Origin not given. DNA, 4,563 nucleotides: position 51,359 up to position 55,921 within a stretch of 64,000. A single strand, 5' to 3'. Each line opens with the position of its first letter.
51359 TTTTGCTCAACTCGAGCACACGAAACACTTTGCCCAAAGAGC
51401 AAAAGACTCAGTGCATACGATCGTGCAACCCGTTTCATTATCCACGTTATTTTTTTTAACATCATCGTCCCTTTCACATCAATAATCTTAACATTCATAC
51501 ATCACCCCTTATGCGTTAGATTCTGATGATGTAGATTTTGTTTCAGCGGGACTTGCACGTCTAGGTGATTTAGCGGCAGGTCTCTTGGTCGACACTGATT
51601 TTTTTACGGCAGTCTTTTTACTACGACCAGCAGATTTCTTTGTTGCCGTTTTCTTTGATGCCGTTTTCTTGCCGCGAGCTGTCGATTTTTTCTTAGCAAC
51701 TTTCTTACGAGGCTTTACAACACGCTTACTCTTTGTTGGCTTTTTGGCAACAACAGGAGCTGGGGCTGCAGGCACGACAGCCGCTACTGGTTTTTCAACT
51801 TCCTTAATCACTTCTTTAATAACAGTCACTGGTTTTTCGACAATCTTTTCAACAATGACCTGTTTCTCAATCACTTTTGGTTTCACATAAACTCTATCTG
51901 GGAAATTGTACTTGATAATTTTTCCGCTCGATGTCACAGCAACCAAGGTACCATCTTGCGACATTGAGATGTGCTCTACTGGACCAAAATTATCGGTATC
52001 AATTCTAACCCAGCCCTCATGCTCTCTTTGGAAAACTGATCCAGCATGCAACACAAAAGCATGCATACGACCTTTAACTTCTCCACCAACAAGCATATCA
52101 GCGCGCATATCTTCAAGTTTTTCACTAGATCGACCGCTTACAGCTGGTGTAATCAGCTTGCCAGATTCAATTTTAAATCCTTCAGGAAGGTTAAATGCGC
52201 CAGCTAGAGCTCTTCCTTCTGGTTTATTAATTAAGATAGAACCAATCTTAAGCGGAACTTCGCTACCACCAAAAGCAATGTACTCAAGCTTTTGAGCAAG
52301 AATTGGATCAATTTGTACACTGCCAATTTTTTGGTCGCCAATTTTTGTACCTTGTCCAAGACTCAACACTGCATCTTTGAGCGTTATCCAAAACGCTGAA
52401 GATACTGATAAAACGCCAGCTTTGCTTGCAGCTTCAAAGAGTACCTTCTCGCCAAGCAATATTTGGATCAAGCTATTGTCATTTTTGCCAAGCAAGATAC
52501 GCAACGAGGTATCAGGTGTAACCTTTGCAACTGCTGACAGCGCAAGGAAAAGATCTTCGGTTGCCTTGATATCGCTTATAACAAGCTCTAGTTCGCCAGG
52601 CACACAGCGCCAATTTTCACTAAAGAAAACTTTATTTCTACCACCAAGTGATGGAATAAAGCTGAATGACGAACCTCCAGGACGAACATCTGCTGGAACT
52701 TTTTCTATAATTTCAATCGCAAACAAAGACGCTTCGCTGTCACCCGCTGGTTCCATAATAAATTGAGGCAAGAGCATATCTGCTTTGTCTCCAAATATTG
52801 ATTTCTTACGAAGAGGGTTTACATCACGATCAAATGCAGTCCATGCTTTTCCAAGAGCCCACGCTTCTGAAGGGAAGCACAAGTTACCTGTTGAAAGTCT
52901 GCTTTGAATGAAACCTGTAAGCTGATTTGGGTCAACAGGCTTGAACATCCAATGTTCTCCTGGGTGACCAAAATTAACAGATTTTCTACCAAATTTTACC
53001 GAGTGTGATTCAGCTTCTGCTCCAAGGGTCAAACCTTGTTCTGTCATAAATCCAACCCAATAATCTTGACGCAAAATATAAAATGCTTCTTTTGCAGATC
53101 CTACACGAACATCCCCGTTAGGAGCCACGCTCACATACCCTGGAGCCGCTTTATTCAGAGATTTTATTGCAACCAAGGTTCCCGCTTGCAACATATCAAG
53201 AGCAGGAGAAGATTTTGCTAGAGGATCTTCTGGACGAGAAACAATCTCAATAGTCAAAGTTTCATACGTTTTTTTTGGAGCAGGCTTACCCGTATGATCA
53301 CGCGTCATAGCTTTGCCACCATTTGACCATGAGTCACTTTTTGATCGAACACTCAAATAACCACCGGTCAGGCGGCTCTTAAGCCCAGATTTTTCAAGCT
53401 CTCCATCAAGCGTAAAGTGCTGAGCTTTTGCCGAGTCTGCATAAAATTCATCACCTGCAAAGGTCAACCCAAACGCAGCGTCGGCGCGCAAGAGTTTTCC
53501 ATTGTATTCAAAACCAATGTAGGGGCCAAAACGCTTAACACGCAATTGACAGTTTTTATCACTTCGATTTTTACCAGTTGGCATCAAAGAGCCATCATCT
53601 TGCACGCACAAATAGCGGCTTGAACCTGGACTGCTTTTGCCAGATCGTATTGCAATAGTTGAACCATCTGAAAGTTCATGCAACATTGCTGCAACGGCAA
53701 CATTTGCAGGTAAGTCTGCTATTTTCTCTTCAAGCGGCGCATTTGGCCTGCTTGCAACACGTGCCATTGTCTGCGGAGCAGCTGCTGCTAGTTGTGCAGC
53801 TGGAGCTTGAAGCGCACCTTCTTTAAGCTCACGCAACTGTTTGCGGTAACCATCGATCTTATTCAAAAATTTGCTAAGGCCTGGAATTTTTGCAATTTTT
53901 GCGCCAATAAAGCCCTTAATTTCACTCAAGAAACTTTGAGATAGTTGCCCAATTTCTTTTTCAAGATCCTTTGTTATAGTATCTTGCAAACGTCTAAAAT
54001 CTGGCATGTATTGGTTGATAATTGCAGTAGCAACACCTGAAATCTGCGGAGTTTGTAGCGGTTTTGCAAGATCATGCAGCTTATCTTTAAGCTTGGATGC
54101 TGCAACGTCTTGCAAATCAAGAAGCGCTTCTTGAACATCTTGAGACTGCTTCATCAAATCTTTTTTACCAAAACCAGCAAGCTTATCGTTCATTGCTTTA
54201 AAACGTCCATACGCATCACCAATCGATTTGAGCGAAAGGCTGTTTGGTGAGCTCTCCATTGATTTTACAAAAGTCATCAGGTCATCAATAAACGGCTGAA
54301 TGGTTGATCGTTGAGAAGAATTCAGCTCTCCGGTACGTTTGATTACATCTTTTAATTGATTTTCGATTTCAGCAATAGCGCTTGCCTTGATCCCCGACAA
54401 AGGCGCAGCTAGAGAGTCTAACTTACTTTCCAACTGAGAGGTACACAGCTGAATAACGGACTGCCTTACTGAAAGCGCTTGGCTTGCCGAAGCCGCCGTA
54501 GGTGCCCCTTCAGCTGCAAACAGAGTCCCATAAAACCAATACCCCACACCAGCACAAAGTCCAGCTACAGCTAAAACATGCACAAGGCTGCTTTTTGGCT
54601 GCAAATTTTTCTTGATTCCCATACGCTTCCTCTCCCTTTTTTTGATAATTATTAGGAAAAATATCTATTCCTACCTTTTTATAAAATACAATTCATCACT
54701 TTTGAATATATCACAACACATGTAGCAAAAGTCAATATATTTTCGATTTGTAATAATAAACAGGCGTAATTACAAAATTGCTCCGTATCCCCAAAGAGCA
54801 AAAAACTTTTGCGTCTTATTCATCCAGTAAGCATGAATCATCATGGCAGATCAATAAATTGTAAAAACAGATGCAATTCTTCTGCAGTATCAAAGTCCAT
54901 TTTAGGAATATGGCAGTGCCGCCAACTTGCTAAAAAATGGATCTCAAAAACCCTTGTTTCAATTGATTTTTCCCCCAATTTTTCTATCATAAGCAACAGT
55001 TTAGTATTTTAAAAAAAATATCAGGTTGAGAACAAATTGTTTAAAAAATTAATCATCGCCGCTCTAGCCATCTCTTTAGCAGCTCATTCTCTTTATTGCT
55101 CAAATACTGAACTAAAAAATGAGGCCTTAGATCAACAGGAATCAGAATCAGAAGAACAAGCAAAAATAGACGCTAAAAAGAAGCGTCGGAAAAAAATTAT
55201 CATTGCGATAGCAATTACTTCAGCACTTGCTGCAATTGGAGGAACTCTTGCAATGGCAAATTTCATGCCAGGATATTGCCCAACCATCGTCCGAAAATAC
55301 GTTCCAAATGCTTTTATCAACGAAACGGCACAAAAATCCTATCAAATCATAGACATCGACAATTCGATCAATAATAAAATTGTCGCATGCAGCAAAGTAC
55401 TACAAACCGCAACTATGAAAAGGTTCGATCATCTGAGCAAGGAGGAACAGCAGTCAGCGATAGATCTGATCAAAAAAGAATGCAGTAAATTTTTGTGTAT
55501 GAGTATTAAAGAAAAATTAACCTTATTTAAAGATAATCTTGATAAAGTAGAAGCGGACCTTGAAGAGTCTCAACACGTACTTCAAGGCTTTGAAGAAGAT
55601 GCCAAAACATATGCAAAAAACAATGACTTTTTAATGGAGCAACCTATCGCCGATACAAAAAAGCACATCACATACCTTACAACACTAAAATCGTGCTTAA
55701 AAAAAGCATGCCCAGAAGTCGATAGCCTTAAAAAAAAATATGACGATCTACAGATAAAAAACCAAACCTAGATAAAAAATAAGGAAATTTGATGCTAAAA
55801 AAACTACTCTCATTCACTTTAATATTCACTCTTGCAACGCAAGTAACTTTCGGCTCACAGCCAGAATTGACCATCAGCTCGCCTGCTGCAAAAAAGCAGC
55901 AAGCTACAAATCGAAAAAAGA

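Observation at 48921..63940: Duplicated big-gene/small-gene cassette encoding lectin-like multidomain proteins, a candidate undescribed surface system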

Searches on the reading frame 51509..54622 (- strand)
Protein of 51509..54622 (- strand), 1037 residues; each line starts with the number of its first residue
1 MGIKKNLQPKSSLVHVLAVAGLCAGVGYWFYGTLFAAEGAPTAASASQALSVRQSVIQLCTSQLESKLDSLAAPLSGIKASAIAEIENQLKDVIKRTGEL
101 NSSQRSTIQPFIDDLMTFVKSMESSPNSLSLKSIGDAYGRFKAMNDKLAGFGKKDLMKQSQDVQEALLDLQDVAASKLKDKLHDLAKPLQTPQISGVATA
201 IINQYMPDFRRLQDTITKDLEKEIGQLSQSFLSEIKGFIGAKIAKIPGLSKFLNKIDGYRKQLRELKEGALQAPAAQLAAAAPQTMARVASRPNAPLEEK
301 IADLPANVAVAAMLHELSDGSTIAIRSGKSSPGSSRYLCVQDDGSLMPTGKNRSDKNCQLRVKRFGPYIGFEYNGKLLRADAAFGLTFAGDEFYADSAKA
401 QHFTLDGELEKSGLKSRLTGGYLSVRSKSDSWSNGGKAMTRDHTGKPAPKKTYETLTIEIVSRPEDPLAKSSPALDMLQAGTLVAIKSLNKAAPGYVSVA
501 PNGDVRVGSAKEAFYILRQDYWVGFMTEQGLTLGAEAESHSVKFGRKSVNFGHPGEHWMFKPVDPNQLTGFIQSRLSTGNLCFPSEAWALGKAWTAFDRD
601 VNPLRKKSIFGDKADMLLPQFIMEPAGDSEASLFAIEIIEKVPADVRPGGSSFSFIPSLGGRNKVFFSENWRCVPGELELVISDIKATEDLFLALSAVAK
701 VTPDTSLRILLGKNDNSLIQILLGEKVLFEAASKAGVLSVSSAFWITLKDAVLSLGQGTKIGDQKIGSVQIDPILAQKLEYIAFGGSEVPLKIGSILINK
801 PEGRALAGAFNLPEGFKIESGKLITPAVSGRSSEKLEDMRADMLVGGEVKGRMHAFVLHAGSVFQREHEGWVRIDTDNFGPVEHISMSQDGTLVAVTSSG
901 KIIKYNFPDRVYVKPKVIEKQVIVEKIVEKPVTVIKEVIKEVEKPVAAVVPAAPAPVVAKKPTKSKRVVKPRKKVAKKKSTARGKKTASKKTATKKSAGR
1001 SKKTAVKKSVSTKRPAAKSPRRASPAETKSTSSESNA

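Call 3: search_protein_families(library=pfam, proteins=[window:51509-54622:-], max_evalue=1)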
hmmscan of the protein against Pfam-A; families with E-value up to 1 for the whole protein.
window:51509-54622:- (1037 aa): 5 families
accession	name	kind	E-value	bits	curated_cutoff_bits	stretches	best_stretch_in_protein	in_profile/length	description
PF04286.17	DUF445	-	0.0017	18.7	33.8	1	63-245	138-325/368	Protein of unknown function (DUF445)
PF12248.16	Methyltransf_FA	-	0.011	15.9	24.2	1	684-784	25-125/140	Farnesoic acid 0-methyl transferase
PF11101.13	DUF2884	-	0.011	15.8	30.6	1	161-281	81-197/228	Protein of unknown function (DUF2884)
PF05478.16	Prominin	-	0.49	8.9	34.3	0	99-239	597-730/799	Prominin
PF04513.17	Baculo_PEP_C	-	0.64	10.5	38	0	80-122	37-79/140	Baculovirus polyhedron envelope protein, PEP, C terminus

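Call 9: list_cluster_members(proteins=[window:51509-54622:-, window:50476-51498:-, window:48921-50399:-, window:61745-63940:-, window:60778-61716:-, window:58808-60718:-, window:57386-58771:+, window:46347-47249:+, window:61745-63994:-, window:48921-50444:-])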
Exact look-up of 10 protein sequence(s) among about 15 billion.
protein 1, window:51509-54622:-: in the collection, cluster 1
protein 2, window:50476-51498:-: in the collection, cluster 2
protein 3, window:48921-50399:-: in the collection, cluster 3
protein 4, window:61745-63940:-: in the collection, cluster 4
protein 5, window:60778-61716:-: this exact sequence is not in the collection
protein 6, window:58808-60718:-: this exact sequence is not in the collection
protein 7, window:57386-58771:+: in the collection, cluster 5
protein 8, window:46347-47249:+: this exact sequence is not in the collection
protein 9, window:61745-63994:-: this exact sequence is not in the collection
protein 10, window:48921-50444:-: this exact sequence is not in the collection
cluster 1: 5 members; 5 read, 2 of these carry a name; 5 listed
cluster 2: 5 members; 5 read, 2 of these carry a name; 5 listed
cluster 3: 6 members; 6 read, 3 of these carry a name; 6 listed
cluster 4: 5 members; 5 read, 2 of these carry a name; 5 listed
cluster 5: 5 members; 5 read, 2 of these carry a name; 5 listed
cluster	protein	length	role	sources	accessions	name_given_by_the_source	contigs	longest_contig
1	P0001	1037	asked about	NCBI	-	-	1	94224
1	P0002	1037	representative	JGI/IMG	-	hypothetical protein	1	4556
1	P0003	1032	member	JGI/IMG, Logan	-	hypothetical protein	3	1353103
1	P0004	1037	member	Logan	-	-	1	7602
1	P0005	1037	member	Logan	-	-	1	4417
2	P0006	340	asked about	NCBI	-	-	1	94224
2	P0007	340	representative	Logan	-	-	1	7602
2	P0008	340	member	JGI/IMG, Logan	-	hypothetical protein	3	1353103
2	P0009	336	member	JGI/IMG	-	hypothetical protein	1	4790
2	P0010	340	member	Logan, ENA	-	-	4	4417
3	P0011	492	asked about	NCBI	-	-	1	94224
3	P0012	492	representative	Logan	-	-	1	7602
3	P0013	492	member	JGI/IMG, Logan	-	hypothetical protein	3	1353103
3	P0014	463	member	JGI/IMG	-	hypothetical protein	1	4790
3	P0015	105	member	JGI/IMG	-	hypothetical protein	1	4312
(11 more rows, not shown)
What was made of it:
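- Checked: The starts at 50399 and 63940 match the protein sequences held in the public collection (call 9).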

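Call 10: find_encoding_contigs(protein=P0003, flank=10000, max_places=4)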
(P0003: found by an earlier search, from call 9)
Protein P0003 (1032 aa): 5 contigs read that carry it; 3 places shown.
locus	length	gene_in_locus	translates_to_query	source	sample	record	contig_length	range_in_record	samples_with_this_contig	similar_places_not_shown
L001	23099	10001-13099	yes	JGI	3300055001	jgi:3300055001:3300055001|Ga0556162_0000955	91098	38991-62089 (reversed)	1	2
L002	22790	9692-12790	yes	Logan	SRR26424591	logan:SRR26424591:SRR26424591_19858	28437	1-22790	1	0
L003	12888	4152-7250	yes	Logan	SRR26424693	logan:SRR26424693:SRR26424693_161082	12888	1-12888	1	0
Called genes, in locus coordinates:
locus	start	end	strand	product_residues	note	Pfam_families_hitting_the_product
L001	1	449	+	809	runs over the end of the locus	PF11875:DnaJ-like_C11_C (weak)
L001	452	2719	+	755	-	PF12248:Methyltransf_FA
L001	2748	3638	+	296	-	-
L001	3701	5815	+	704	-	PF12796:Ank_2 (faint)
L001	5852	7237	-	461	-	PF01336:tRNA_anti-codon, PF00152:tRNA-synt_2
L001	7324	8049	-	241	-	PF09716:ETRAMP (weak)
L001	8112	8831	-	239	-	-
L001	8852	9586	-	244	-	-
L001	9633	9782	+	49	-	-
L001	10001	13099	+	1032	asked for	-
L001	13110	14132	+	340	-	-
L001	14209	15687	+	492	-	PF12248:Methyltransf_FA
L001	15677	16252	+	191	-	PF00881:Nitroreductase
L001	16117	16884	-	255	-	-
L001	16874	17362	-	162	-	PF00186:DHFR_1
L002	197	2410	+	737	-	PF12248:Methyltransf_FA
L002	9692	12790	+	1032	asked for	-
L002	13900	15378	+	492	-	PF12248:Methyltransf_FA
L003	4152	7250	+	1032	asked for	-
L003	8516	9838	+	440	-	PF12248:Methyltransf_FA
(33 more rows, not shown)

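Call 11: find_encoding_contigs(protein=window:51509-54622:-, flank=3000, max_places=3)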
Protein window:51509-54622:- (1037 aa): no gene with exactly this product is on record in the collection.

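Call 74: search_protein_families(library=ncbifam, proteins=[window:51509-54622:-], max_evalue=0.1)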
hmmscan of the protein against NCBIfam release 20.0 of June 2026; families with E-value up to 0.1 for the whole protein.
window:51509-54622:- (1037 aa): 1 family
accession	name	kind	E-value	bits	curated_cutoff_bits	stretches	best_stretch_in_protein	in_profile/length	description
NF033917.0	antiphage_ZorA_4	subfamily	0.041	12.8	500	0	155-255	131-225/413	anti-phage ZorAB system protein ZorA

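Call 98: search_protein_families(library=phrogs, proteins=[window:51509-54622:-], max_evalue=0.01)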
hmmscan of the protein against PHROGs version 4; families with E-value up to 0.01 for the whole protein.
window:51509-54622:- (1037 aa): 0 families

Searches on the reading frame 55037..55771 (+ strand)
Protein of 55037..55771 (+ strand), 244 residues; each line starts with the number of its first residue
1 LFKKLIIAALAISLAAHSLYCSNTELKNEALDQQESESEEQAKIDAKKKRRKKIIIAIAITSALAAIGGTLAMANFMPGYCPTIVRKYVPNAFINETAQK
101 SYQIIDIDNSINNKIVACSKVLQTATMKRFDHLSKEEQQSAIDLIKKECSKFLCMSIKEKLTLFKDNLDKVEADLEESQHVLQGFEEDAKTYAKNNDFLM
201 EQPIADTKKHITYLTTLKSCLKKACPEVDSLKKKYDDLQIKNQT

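Call 15: search_protein_families(library=pfam, proteins=[window:55037-55771:+], max_evalue=0.001)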
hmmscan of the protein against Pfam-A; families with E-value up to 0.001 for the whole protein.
window:55037-55771:+ (244 aa): 0 families

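Call 74: search_protein_families(library=ncbifam, proteins=[window:55037-55771:+], max_evalue=0.1)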
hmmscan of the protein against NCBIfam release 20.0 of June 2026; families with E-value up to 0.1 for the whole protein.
window:55037-55771:+ (244 aa): 4 families
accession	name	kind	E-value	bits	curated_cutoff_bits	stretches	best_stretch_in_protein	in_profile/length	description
NF009420.1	PRK12785.1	equivalog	0.05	13.4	197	1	34-72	2-40/161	flagellar basal body-associated protein FliL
NF004605.0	PRK05933.1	equivalog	0.052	12.6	536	1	91-157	154-219/372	type III secretion system protein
NF049861.1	SCO2400_fam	subfamily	0.06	13.9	55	0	28-76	69-117/136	SCO2400 family protein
TIGR00659.1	TIGR00659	equivalog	0.072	12.6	249.7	0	47-92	83-126/226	CidB/LrgB family autolysis modulator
